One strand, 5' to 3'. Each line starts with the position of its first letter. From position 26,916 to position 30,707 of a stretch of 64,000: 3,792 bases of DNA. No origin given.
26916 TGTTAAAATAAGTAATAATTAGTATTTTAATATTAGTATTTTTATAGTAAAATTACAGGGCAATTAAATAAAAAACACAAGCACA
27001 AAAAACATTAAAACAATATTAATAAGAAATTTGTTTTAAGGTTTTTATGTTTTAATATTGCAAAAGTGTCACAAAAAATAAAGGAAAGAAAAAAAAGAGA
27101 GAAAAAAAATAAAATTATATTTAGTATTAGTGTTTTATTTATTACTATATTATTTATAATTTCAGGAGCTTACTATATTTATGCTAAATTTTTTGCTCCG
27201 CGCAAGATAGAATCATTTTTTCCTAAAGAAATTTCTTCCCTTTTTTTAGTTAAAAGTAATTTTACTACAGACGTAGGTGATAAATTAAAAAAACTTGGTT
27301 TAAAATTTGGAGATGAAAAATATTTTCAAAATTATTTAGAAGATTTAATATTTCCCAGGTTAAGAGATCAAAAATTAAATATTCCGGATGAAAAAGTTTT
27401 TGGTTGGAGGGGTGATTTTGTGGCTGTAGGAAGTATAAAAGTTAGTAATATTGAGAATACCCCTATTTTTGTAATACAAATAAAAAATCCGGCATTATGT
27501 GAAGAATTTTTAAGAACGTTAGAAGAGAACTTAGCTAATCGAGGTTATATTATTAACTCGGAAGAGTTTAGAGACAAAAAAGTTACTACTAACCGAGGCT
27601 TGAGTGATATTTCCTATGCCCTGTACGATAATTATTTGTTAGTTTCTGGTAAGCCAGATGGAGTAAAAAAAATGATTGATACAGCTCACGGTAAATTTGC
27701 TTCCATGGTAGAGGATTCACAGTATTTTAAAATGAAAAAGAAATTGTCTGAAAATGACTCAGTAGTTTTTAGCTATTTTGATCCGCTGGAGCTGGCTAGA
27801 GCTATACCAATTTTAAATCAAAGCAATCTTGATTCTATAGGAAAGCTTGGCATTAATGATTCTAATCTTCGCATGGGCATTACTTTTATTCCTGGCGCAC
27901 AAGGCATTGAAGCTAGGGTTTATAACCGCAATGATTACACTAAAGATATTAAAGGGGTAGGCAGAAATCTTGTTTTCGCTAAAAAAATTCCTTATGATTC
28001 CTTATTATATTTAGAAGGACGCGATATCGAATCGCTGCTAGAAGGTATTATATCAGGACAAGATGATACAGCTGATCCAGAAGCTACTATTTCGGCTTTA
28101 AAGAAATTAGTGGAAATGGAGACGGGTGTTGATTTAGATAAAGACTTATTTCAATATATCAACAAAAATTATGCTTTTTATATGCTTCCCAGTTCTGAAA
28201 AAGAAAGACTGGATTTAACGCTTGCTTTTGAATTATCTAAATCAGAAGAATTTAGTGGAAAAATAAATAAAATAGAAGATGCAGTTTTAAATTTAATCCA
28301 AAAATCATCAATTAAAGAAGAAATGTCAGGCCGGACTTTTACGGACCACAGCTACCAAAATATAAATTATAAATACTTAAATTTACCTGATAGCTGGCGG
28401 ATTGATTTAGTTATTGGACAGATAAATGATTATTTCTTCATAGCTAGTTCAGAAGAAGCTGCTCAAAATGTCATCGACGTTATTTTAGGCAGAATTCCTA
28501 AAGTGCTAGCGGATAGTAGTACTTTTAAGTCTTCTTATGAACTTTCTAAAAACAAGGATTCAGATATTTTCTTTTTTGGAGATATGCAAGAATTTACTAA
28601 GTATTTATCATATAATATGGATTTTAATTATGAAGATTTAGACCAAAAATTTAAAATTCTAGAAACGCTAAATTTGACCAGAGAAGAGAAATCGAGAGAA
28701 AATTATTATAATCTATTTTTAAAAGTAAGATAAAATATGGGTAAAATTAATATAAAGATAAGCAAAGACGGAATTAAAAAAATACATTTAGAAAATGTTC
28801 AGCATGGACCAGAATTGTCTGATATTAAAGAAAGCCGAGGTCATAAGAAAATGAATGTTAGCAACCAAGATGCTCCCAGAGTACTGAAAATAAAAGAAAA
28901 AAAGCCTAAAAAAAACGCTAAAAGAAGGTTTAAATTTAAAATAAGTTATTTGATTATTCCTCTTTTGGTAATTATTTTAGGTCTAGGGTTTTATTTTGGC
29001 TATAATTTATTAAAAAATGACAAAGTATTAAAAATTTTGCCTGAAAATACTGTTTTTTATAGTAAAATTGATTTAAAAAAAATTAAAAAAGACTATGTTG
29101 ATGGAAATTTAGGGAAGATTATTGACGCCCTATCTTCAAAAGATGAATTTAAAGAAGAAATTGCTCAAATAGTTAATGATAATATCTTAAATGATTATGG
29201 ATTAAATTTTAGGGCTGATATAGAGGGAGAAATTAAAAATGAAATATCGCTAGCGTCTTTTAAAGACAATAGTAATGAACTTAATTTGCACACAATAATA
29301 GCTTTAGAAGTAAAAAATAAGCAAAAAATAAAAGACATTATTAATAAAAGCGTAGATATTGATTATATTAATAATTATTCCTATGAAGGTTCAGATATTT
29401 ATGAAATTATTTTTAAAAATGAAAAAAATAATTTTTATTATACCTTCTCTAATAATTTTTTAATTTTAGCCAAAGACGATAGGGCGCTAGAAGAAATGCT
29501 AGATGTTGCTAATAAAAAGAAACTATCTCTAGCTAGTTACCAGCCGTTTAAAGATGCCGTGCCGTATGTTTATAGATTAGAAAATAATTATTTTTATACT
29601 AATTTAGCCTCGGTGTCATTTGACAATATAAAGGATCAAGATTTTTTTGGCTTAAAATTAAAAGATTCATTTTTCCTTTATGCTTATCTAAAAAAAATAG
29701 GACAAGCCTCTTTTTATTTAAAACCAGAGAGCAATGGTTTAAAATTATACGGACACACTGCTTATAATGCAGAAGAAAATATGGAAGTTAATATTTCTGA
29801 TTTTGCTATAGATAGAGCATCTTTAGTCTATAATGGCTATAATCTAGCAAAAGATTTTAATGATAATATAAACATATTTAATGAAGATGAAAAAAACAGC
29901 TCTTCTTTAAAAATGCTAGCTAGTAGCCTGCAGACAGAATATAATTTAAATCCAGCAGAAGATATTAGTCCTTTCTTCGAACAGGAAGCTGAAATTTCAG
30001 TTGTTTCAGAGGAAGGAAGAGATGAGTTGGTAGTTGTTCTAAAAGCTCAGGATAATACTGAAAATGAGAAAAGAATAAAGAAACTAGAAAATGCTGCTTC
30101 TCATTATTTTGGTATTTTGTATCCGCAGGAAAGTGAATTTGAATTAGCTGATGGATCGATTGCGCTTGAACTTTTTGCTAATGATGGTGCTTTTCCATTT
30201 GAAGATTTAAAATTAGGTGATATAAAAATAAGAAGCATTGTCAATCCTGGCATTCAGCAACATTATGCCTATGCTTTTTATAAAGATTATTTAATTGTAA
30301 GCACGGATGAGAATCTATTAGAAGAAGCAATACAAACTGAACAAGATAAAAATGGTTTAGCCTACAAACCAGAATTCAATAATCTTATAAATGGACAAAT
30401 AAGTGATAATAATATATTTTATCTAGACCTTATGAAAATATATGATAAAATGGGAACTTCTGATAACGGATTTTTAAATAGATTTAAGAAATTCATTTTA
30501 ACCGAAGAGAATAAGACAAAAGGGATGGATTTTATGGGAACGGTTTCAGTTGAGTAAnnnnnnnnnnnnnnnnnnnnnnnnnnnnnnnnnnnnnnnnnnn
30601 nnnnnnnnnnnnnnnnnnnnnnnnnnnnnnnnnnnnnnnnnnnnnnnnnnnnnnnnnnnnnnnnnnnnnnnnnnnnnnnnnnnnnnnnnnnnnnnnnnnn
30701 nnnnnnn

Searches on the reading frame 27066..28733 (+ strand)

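Call 64: search_protein_families(library=pfam, proteins=[window:27066-28733:+], max_evalue=0.00001)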
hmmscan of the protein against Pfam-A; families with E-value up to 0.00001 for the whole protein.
window:27066-28733:+ (555 aa): 1 family
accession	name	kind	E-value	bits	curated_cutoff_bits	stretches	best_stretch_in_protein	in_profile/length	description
PF11832.13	DUF3352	-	1.2e-26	93.9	26.8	1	129-541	121-522/536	Protein of unknown function (DUF3352)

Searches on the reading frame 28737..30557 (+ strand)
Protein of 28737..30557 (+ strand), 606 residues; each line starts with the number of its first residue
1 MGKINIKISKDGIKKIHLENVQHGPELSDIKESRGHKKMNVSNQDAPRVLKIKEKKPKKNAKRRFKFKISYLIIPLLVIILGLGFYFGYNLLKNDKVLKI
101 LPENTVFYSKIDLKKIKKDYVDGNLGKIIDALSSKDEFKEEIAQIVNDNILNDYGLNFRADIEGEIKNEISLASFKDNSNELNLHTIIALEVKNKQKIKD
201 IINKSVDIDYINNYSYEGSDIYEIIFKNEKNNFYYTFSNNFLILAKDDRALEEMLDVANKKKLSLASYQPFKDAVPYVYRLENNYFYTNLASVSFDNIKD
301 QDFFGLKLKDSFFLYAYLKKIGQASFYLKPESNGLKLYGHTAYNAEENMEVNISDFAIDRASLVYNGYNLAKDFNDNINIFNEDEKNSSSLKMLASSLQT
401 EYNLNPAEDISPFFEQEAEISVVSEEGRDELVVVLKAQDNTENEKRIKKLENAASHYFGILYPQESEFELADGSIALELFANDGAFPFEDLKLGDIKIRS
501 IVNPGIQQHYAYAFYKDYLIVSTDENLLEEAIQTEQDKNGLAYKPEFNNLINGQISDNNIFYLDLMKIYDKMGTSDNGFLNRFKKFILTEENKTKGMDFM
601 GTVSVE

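Call 52: search_protein_families(library=pfam, proteins=[window:28737-30557:+], max_evalue=0.00001)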
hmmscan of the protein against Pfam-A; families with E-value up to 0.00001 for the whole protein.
window:28737-30557:+ (606 aa): 1 family
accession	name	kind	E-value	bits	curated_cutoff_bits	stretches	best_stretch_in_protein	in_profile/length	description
PF11832.13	DUF3352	-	6.2e-33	114.6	26.8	1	130-456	65-400/536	Protein of unknown function (DUF3352)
